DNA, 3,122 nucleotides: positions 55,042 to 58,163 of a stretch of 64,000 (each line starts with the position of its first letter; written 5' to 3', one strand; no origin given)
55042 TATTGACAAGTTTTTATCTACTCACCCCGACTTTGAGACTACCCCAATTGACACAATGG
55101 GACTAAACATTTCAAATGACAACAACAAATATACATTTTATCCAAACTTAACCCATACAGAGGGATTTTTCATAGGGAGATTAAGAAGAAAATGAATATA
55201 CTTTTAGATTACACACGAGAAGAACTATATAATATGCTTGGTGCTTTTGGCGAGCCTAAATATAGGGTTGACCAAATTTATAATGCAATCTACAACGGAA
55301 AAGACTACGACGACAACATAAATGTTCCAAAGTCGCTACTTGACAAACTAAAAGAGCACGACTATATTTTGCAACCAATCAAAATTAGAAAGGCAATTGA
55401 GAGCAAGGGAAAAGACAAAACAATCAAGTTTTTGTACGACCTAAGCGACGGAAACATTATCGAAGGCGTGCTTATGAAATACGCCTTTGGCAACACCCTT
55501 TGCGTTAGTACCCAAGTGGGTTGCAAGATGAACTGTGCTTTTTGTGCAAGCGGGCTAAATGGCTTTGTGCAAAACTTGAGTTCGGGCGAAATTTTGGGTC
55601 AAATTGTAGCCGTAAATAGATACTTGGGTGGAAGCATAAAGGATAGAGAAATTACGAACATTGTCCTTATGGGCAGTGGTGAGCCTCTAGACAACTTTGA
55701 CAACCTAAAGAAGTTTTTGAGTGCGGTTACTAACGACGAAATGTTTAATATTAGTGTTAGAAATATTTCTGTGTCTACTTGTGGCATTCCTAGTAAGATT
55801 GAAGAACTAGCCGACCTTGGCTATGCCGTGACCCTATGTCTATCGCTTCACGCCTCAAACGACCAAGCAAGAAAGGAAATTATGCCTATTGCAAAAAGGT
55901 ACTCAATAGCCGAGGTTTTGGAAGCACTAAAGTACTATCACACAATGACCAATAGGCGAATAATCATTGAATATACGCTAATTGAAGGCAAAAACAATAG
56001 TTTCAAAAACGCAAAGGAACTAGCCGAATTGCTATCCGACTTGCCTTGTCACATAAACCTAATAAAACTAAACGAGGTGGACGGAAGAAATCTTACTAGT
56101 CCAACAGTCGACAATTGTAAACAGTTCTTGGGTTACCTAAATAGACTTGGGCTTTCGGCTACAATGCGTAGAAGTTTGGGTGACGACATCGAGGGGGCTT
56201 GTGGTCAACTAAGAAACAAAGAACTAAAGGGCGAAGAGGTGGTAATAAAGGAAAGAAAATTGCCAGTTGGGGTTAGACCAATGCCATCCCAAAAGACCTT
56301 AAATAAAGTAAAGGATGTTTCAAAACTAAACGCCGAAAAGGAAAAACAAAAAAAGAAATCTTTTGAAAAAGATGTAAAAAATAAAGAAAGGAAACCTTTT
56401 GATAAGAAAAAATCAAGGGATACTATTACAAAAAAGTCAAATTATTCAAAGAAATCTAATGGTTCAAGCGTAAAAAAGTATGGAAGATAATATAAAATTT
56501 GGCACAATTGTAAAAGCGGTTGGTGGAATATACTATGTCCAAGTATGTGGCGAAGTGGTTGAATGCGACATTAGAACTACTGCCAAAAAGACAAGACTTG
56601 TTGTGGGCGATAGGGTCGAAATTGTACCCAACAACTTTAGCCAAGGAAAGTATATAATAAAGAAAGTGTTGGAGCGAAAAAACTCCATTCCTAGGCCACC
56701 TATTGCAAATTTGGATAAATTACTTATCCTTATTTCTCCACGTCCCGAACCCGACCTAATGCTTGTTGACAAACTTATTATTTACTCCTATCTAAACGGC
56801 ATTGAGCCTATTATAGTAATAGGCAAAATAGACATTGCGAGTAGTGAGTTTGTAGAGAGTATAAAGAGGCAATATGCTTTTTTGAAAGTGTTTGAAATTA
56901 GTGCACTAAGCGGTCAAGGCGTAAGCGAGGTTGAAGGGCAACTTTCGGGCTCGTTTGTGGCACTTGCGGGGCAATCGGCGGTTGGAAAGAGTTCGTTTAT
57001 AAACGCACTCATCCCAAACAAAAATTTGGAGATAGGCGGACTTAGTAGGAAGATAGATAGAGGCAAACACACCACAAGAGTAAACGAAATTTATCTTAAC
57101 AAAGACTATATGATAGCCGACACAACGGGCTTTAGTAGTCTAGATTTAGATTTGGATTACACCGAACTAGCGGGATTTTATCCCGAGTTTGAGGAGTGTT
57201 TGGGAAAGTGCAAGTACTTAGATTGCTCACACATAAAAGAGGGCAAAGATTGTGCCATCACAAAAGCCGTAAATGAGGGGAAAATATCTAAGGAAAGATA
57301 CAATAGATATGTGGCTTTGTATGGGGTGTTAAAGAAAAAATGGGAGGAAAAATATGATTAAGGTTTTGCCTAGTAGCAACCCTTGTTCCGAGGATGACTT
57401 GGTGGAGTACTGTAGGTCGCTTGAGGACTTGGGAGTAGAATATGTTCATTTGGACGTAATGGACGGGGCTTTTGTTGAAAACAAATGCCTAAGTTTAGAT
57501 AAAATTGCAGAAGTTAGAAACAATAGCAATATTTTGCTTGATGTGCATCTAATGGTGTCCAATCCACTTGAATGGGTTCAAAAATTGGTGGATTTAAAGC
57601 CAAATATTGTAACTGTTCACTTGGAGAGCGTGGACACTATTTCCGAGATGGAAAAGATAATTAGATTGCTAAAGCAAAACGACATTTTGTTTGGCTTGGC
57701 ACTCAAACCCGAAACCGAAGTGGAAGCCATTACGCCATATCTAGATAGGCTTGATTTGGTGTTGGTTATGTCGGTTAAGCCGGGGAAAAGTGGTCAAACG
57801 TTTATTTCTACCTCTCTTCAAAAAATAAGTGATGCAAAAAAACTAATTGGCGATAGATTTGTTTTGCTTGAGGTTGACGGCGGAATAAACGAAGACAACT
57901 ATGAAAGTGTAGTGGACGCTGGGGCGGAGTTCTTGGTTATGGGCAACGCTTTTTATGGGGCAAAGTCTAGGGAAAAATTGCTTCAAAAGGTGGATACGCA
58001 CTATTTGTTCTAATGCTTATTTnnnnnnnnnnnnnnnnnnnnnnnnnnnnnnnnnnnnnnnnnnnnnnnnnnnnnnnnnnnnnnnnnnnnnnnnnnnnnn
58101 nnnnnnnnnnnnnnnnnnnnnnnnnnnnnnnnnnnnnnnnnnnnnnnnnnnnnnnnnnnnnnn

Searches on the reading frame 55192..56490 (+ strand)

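Call 22: search_protein_families(library=pfam, proteins=[window:55192-56490:+], max_evalue=0.01)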
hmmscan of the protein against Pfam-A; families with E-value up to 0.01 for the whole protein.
window:55192-56490:+ (432 aa): 3 families
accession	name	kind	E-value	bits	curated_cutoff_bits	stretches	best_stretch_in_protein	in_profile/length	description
PF04055.27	Radical_SAM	-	1.5e-14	54.9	29.5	1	106-270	2-157/166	Radical SAM superfamily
PF21016.3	RlmN_N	-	3e-05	24.1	24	1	4-59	3-60/60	Ribosomal RNA large subunit methyltransferase N-terminal domain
PF13353.11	Fer4_12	-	0.0022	18.7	22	1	108-183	12-81/137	4Fe-4S single cluster domain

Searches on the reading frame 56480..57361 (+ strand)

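Call 22: search_protein_families(library=pfam, proteins=[window:56480-57361:+], max_evalue=0.01)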
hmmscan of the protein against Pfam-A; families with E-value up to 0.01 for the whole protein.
window:56480-57361:+ (293 aa): 3 families
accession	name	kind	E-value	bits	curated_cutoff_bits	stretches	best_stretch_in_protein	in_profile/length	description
PF03193.22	RsgA_GTPase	-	9.6e-38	130.2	30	1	63-223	1-173/174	RsgA GTPase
PF16745.11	RsgA_N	-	5e-09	36.2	27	1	8-56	2-52/54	RsgA N-terminal domain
PF01926.29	MMR_HSR1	-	6.6e-06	26.7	21.9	1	160-218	2-56/113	50S ribosome-binding GTPase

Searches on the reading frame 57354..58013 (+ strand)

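Call 22: search_protein_families(library=pfam, proteins=[window:57354-58013:+], max_evalue=0.01)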
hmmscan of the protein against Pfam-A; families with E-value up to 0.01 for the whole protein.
window:57354-58013:+ (219 aa): 2 families
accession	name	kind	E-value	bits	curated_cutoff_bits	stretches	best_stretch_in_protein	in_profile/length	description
PF00834.25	Ribul_P_3_epim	-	1e-53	182.1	21.1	1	13-201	11-198/198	Ribulose-phosphate 3 epimerase family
PF02581.23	TMP-TENI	-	0.0089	15.9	27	0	63-198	56-178/180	Thiamine monophosphate synthase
